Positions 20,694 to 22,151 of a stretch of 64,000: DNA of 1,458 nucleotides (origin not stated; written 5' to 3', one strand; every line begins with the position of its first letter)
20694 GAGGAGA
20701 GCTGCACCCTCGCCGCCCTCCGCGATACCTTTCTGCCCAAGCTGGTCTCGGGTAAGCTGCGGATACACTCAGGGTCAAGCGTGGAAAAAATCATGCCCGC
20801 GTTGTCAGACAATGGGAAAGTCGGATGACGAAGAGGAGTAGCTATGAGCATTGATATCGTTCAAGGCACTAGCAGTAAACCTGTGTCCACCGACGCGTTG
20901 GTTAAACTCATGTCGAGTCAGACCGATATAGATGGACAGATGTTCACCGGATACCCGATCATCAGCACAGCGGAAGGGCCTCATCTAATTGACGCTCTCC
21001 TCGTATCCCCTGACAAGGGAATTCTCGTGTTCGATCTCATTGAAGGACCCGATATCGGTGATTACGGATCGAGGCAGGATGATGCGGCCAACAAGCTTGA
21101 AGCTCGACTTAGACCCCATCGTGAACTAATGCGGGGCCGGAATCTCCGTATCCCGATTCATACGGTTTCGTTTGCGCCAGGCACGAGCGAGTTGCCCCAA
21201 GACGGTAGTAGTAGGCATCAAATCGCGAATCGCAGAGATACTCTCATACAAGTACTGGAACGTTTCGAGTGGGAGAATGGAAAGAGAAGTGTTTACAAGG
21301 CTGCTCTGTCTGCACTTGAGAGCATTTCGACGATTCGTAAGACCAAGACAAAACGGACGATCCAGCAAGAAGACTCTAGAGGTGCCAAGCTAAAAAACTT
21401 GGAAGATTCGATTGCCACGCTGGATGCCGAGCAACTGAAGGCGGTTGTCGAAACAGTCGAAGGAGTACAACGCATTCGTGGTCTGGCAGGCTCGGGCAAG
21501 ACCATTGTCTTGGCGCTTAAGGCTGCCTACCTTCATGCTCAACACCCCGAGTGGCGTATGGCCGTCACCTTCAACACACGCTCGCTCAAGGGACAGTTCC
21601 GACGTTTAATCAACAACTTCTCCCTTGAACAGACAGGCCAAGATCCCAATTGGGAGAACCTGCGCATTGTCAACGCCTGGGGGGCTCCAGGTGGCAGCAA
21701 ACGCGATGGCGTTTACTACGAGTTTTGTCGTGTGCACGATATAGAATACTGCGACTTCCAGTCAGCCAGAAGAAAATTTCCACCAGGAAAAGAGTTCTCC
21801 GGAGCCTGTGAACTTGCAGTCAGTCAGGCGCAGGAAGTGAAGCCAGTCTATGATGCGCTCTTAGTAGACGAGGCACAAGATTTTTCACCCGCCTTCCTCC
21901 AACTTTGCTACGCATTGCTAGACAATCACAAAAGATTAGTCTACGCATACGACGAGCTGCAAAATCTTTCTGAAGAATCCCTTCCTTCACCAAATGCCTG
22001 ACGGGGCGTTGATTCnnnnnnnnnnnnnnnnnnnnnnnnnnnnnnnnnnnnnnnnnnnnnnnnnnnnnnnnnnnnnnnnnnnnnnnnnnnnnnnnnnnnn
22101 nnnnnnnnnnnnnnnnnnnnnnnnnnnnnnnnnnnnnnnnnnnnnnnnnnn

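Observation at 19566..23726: Orphan hsdS next to a degraded Nhi/DUF2075-like nuclease-helicase in a lower-GC patch: a defence-island remnant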

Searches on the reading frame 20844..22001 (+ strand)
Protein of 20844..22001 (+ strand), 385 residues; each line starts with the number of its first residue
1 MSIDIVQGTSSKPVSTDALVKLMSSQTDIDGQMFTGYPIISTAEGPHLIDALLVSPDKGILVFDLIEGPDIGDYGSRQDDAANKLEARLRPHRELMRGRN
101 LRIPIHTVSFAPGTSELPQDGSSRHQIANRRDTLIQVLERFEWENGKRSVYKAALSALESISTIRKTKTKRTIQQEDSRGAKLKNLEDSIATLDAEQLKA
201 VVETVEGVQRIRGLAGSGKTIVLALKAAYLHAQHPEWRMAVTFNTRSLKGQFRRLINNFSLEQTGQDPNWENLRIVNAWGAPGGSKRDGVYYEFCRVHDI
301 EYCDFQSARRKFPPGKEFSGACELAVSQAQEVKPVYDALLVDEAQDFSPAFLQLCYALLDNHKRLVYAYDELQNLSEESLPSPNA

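Call 4: search_protein_families(library=pfam, proteins=[window:20844-22001:+], max_evalue=0.01)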
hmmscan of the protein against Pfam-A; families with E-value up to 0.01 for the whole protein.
window:20844-22001:+ (385 aa): 6 families
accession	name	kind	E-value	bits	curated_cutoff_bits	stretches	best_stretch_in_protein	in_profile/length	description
PF00580.27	UvrD-helicase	-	8.2e-08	32.7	23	1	194-247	2-57/271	UvrD/REP helicase N-terminal domain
PF13245.12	AAA_19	-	4.1e-05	24.2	25.1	1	198-376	2-131/134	AAA domain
PF13401.12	AAA_22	-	0.00028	21.6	27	1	212-363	11-114/130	AAA domain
PF25199.1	nSTAND_NTPase5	-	0.0012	19.2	34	0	207-240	42-74/145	Novel STAND NTPase 5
PF13191.12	AAA_16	-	0.0017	19.3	32.6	1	192-364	11-161/167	AAA ATPase domain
PF13604.12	AAA_30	-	0.0041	17.3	27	0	193-233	2-45/191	AAA domain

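Call 8: search_protein_families(library=padloc, proteins=[window:20844-22001:+], max_evalue=0.01)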
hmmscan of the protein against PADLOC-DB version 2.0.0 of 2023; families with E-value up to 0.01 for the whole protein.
window:20844-22001:+ (385 aa): 11 families
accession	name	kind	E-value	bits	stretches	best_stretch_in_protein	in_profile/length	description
PDLC03002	Helicase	-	5.3e-160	532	1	3-384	2-379/707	-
PDLC01087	C3a187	-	1.8e-12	44.9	1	190-378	194-362/559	NERD+UvrD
PDLC03813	RTasNERD-Hel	-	3e-05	21.3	0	178-241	195-258/519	DRT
PDLC02350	AbiO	-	0.00013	18.9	0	335-378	257-301/468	AbiO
PDLC00132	GajB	-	0.00015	18.5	0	197-247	7-58/625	UrvD helicase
PDLC02372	Nhi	-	0.00051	16.8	0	333-378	262-304/470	-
PDLC03802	RTasHel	-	0.0013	15.6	0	194-248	7-62/675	DRT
PDLC00129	GajB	-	0.0026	14.4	0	188-232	7-51/594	UrvD helicase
PDLC00117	GajB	-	0.0029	14.1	0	189-249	10-73/604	UrvD helicase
PDLC00107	GajB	-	0.0042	13.8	0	333-374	213-254/587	UrvD helicase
PDLC00114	GajB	-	0.0084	12.7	0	187-248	2-65/635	UrvD helicase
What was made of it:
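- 20844..22001 (+): 5' ~55% of the helicase gene of a Helicase+DUF2290 system (PD-(D/E)xK-like N-domain, Walker A and motif II). Homology ends at 21992. Domains 1B/2A/2B are deleted. PADLOC PDLC03002 scores 532 bits over model positions 2-379 of 707 (call 8).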

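Call 9: search_protein_families(library=ncbifam, proteins=[window:20844-22001:+], max_evalue=0.01)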
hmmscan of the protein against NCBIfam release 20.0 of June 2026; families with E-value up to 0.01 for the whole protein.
window:20844-22001:+ (385 aa): 6 families
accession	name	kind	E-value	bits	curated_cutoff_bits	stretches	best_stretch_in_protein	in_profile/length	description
NF053713.1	helicas_STM2767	equivalog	1e-21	77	550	1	177-375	159-355/665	STM2767 family DEAD/DEAH box helicase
NF008276.0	PRK11054.1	equivalog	4.7e-06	25.4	543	1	125-234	130-237/684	DNA helicase IV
TIGR01073.1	pcrA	equivalog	0.0029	16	911.2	1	191-249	3-63/725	DNA helicase PcrA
NF041258.1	motor_HelR_2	exception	0.0044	15.3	1100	1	184-231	162-209/713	RNA polymerase recycling motor ATPase HelR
NF041465.1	HelD_MYCSM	equivalog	0.0077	14.3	1051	0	185-233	168-216/719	RNA polymerase recycling motor HelD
TIGR02760.1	TraI_TIGR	equivalog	0.0082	13.6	929.85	0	105-227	935-1058/1960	conjugative transfer relaxase/helicase TraI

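Call 11: find_homologous_proteins(query=window:20844-22001:+, max_evalue=1e-10)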
Query window:20844-22001:+ (385 aa): 1011 proteins with E <= 1e-10 among 8000 candidates; the best 120 are listed.
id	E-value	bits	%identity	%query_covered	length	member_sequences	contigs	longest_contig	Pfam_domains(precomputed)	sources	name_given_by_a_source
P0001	3.0e-255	864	100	100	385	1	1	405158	PF00580.28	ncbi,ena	-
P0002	4.6e-174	597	70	99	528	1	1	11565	PF13401.13,PF00580.28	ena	-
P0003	5.4e-172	590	68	99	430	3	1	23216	-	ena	-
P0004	6.9e-172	590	69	99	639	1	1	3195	PF13538.13,PF00580.28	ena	-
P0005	4.7e-169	580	67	99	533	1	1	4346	PF00580.28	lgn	-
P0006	4.7e-164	564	66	99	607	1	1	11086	PF00580.28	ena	-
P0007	3.2e-162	558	64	99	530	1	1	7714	PF00580.28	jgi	-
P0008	6.6e-162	557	66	99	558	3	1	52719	PF13401.13,PF00580.28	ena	-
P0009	8.0e-160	550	68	94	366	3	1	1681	PF13401.13,PF00580.28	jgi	-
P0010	4.9e-159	547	64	99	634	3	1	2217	PF13538.13,PF00580.28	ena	-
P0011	1.5e-157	542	66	99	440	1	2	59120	PF00580.28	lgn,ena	-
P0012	4.5e-157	541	64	99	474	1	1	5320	PF13401.13,PF00580.28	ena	-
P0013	8.6e-157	540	63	99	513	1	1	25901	PF13401.13,PF00580.28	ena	-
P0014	3.7e-155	535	63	99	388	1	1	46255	PF00580.28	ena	-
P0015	6.1e-155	534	63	99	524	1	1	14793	PF00580.28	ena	-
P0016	8.5e-155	533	67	92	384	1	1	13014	PF13401.13,PF00580.28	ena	-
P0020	1.1e-152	526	62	99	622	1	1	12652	PF13538.13,PF00580.28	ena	-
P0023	4.3e-152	524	62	99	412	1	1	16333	PF00580.28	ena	-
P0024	2.7e-151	522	63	99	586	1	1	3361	PF00580.28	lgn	-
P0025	6.1e-150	517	61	98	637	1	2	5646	PF13538.13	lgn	-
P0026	4.4e-149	515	60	99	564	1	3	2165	PF00580.28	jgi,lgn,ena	jgi:superfamily I DNA and RNA helicase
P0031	5.9e-147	507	59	99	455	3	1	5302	PF00580.28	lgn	-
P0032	1.4e-145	503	61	99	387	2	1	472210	PF00580.28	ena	-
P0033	4.0e-145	501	59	99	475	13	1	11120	PF00580.28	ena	-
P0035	7.4e-145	501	60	99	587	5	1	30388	PF00580.28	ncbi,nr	ncbi:MAG: hypothetical protein OXQ31_05275, partial [Spirochaetaceae bacterium]|nr:hypothetical prot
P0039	8.7e-144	497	58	99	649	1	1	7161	PF13538.13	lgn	-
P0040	8.2e-143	494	59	99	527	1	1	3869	PF00580.28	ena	-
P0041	9.2e-143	494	65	88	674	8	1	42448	PF13538.13,PF00580.28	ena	-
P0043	1.0e-142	494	60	99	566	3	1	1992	PF00580.28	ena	-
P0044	2.1e-142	493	66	86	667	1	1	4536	PF13538.13,PF00580.28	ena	-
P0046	1.1e-141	490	65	88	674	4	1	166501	PF13538.13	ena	-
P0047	3.3e-141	489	58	99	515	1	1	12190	PF00580.28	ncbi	ncbi:hypothetical protein R1F04_25985 [Escherichia coli]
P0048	3.6e-141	488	58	99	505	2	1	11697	PF13401.13,PF00580.28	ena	-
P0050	6.3e-141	488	63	93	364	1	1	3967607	PF00580.28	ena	-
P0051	7.8e-141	487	56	100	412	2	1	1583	PF13401.13,PF00580.28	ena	-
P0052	3.7e-140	485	58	99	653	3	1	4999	PF13538.13,PF13401.13,PF00580.28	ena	-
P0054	6.9e-140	484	66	86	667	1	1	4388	PF13538.13,PF00580.28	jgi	-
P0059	1.0e-137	477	56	99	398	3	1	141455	PF00580.28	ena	-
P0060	1.1e-137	477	58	99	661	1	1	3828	PF13538.13,PF13401.13,PF00580.28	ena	-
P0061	1.3e-137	477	56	99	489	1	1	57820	PF00580.28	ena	-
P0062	1.7e-137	476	55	99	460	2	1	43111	PF00580.28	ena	-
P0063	2.8e-137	476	57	99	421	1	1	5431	PF13401.13,PF00580.28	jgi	jgi:superfamily I DNA and RNA helicase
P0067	1.2e-135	470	62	93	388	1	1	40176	PF00580.28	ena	-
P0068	1.4e-135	470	65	84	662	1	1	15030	PF13538.13,PF13401.13,PF00580.28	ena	-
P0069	5.4e-135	468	55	99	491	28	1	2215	PF00580.28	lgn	-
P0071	2.2e-134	466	55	99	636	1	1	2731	PF13538.13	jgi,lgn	jgi:superfamily I DNA and RNA helicase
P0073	5.9e-134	465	55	99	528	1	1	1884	PF00580.28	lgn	-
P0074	6.4e-134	465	55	99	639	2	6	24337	PF13538.13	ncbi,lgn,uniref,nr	ncbi:hypothetical protein DSM43518_05629 [Mycobacterium marinum]|uniref:DEAD/DEAH box helicase n=1 T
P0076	1.1e-133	464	55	99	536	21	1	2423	PF13401.13,PF00580.28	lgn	-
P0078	8.8e-133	461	54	99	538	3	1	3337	PF00580.28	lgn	-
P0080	1.2e-132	460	55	99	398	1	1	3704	PF00580.28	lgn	-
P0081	1.3e-132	460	54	99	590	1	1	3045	PF00580.28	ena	-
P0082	5.0e-132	458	55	99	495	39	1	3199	PF00580.28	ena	-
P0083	9.3e-132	457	55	99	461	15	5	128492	PF00580.28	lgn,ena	-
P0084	1.2e-131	457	55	99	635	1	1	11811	PF00580.28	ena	-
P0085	1.2e-131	457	54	99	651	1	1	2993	PF13538.13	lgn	-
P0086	1.8e-131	457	55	99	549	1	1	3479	PF00580.28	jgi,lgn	jgi:superfamily I DNA and RNA helicase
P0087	2.0e-131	456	63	84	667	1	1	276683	PF13538.13,PF00580.28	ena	-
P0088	3.9e-131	455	55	99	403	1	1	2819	PF00580.28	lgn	-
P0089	4.6e-131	455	55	99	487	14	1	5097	PF00580.28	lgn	-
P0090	2.6e-130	453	55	99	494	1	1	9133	PF00580.28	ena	-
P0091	5.8e-130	452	54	99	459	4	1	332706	PF00580.28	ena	-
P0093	9.1e-130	451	56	92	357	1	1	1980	PF00580.28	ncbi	-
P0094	2.3e-129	450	53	99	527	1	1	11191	PF00580.28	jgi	jgi:superfamily I DNA and RNA helicase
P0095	2.3e-129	450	58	95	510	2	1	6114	PF00580.28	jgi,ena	-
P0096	2.4e-129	450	53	99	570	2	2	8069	PF13401.13,PF00580.28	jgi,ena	jgi:superfamily I DNA and RNA helicase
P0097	1.0e-128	447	56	99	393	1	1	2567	PF00580.28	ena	-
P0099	6.1e-128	445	52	99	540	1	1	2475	PF00580.28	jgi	jgi:superfamily I DNA and RNA helicase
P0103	2.7e-127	443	53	99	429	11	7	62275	PF00580.28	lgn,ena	-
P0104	2.8e-127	443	61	86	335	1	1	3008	PF00580.28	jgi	jgi:superfamily I DNA and RNA helicase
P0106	6.0e-127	442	53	99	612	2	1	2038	PF00580.28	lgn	-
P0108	8.7e-127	441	57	91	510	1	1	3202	PF00580.28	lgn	-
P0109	1.0e-126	441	55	99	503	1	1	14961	PF00580.28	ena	-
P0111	1.7e-126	440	51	99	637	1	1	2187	PF13538.13,PF00580.28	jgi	jgi:superfamily I DNA and RNA helicase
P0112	3.9e-126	439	52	98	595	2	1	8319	PF00580.28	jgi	jgi:superfamily I DNA and RNA helicase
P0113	7.7e-126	438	52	99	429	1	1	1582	PF00580.28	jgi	jgi:superfamily I DNA and RNA helicase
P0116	3.4e-125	436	54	99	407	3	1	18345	PF00580.28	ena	-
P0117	1.1e-124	434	52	99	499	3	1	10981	PF00580.28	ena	-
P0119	6.5e-124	432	51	98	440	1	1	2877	PF00580.28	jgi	jgi:superfamily I DNA and RNA helicase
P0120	7.9e-124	431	54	98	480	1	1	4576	PF00580.28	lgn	-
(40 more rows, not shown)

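Call 12: find_encoding_contigs(protein=P0001, flank=10000, max_places=3)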
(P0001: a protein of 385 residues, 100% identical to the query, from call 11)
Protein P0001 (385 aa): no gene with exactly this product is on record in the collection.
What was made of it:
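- Tried and rejected: Not on record (call 12).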

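Call 13: find_encoding_contigs(protein=P0041, flank=10000, max_places=4)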
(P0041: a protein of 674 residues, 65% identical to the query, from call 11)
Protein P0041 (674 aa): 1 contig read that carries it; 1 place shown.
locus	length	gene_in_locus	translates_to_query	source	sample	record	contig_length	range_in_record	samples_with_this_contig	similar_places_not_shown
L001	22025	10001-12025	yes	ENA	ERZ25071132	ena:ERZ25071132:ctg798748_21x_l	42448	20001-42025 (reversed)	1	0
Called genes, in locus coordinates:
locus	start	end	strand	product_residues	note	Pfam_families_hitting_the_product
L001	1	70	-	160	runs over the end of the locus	PF09424:YqeY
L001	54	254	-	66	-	PF01165:Ribosomal_S21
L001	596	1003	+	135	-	PF15970:HicB-like_2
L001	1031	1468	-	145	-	-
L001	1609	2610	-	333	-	PF01012:ETF, PF00766:ETF_alpha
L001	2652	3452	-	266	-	PF01012:ETF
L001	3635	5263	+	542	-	PF03485:Arg_tRNA_synt_N, PF00750:tRNA-synt_1d, PF05746:DALR_1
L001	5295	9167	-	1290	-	-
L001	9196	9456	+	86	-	-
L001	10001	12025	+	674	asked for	PF00580:UvrD-helicase (faint), PF13538:UvrD_C_2 (weak)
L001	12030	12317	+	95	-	-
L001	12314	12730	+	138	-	PF10053:DUF2290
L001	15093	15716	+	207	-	PF01209:Ubie_methyltran (weak), PF02353:CMAS (weak), PF13489:Methyltransf_23, PF01728:FtsJ (faint), PF13847:Methyltransf_31, PF08241:Methyltransf_11, PF08242:Methyltransf_12, PF13649:Methyltransf_25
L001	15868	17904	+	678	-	PF00009:GTP_EFTU, PF01926:MMR_HSR1 (weak), PF22042:EF-G_D2, PF03144:GTP_EFTU_D2, PF14492:EFG_III, PF03764:EFG_IV, PF00679:EFG_C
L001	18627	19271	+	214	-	PF06971:Put_DNA-bind_N, PF02629:CoA_binding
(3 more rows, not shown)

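Call 14: find_encoding_contigs(protein=P0046, flank=10000, max_places=3)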
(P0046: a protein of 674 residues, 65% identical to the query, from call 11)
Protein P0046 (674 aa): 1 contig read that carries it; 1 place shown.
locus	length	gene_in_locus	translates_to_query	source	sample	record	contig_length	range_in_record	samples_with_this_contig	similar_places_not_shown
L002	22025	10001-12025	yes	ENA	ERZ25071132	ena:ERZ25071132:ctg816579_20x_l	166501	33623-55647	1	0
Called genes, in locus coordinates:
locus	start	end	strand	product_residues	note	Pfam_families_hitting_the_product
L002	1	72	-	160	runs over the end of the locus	PF09424:YqeY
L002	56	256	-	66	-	PF01165:Ribosomal_S21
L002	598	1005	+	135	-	PF15970:HicB-like_2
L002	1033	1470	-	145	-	-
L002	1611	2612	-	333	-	PF01012:ETF, PF00766:ETF_alpha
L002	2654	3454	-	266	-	PF01012:ETF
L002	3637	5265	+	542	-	PF03485:Arg_tRNA_synt_N, PF00750:tRNA-synt_1d, PF05746:DALR_1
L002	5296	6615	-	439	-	-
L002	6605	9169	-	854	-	PF13365:Trypsin_2, PF26549:Tricorn_N, PF26550:Tricorn_2nd, PF07676:PD40, PF26549:Tricorn_N, PF26550:Tricorn_2nd, PF07676:PD40, PF26549:Tricorn_N, +16 more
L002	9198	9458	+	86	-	-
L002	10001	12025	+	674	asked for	PF13538:UvrD_C_2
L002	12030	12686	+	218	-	PF10053:DUF2290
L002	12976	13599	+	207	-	PF01209:Ubie_methyltran (weak), PF02353:CMAS (weak), PF13489:Methyltransf_23, PF01728:FtsJ (faint), PF13847:Methyltransf_31, PF08241:Methyltransf_11, PF08242:Methyltransf_12, PF13649:Methyltransf_25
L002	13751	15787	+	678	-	PF00009:GTP_EFTU, PF01926:MMR_HSR1 (faint), PF22042:EF-G_D2, PF03144:GTP_EFTU_D2, PF14492:EFG_III, PF03764:EFG_IV, PF00679:EFG_C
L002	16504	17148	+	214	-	PF06971:Put_DNA-bind_N, PF02629:CoA_binding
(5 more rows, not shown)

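Call 15: find_encoding_contigs(protein=P0087, flank=10000, max_places=3)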
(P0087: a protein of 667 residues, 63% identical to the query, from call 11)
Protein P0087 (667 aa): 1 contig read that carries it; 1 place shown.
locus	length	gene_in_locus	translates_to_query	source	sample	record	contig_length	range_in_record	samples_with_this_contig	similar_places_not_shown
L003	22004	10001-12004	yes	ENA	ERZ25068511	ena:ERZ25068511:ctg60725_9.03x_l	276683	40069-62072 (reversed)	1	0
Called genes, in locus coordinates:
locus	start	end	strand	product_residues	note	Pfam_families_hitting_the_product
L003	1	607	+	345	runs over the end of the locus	PF01408:GFO_IDH_MocA, PF22725:GFO_IDH_MocA_C3, PF02894:GFO_IDH_MocA_C (weak)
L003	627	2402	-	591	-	PF00664:ABC_membrane, PF00005:ABC_tran, PF02463:SMC_N (faint), PF13304:AAA_21 (faint)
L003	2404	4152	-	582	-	PF00664:ABC_membrane, PF00005:ABC_tran, PF02463:SMC_N (faint)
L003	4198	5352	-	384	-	PF02746:MR_MLE_N, PF13378:MR_MLE_C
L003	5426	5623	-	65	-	PF10049:DUF2283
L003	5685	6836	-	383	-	PF02746:MR_MLE_N, PF13378:MR_MLE_C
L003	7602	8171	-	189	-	PF01230:HIT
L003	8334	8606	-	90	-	PF01402:RHH_1 (weak)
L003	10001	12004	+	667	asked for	PF00580:UvrD-helicase (faint), PF13538:UvrD_C_2 (weak)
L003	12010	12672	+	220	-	PF10053:DUF2290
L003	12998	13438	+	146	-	PF16798:DUF5069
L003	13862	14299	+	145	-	PF01957:NfeD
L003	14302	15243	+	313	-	PF01145:Band_7, PF16200:Band_7_C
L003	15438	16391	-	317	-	PF00246:Peptidase_M14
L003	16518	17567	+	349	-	PF02615:Ldh_2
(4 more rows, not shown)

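Call 16: find_encoding_contigs(protein=P0074, flank=10000, max_places=4)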
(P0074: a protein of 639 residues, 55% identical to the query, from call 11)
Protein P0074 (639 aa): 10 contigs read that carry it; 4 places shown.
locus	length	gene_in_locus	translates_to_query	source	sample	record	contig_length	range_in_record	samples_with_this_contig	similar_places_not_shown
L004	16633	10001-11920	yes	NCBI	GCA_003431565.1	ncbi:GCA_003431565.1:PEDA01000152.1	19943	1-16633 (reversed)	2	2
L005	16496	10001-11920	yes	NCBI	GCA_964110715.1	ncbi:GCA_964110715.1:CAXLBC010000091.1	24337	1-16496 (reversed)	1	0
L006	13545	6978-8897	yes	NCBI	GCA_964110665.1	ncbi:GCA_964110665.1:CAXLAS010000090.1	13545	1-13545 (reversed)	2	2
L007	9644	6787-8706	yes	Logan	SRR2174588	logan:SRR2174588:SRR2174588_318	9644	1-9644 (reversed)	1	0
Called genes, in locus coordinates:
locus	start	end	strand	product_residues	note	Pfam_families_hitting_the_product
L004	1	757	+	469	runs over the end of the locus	PF00067:p450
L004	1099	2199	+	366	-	PF00891:Methyltransf_2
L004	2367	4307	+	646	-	-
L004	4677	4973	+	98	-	-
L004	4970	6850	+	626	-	-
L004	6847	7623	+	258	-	-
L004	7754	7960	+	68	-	-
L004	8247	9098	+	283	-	-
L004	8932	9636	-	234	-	-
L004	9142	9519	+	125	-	-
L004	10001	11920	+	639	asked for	PF13538:UvrD_C_2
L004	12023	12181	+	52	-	-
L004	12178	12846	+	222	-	PF10053:DUF2290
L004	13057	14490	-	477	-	PF02171:Piwi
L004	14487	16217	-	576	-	-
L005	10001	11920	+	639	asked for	PF13538:UvrD_C_2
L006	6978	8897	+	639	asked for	PF13538:UvrD_C_2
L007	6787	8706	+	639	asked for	PF13538:UvrD_C_2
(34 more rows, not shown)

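Call 34: find_encoding_contigs(protein=P0002, flank=10000, max_places=2)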
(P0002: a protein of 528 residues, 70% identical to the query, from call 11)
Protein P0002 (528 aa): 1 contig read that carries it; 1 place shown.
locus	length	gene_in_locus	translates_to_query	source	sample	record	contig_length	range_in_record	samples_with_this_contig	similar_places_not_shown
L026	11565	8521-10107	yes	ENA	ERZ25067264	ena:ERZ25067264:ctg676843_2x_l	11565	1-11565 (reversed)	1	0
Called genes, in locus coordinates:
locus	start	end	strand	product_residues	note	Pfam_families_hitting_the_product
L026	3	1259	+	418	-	?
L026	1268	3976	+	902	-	PF13289:SIR2_2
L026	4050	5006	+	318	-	-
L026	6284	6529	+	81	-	-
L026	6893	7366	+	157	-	-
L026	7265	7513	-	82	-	-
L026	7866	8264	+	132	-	PF24838:8xMP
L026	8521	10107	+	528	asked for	PF00580:UvrD-helicase (faint), PF13401:AAA_22 (faint)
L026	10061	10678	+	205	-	PF13538:UvrD_C_2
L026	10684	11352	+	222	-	PF10053:DUF2290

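Call 35: find_encoding_contigs(protein=P0008, flank=10000, max_places=2)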
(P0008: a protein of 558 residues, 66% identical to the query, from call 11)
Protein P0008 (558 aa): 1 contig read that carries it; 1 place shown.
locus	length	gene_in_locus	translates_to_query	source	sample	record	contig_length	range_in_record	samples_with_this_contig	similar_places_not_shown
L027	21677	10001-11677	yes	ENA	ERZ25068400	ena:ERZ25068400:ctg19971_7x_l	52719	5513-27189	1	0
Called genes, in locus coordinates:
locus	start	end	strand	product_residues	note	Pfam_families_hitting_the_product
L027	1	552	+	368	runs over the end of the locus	PF00296:Bac_luciferase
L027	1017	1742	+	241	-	PF10411:DsbC_N, PF13098:Thioredoxin_2, PF13462:Thioredoxin_4 (faint)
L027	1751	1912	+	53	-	-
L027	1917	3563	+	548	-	PF00378:ECH_1, PF16113:ECH_2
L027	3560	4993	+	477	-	PF05138:PaaA_PaaC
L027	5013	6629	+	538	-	PF00501:AMP-binding, PF13193:AMP-binding_C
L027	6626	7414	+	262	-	PF12146:Hydrolase_4 (faint), PF00561:Abhydrolase_1, PF12697:Abhydrolase_6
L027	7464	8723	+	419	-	PF04413:Glycos_transf_N, PF00534:Glycos_transf_1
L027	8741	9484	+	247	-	PF00300:His_Phos_1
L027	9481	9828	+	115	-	PF01588:tRNA_bind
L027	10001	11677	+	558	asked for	PF00580:UvrD-helicase (faint), PF13401:AAA_22 (weak)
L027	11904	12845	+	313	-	PF12760:Zn_ribbon_IS1595, PF12762:DDE_Tnp_IS1595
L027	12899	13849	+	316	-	PF01609:DDE_Tnp_1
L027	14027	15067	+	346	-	PF05598:DUF772, PF01609:DDE_Tnp_1, PF13751:DDE_Tnp_1_6 (weak)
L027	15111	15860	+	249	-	PF13538:UvrD_C_2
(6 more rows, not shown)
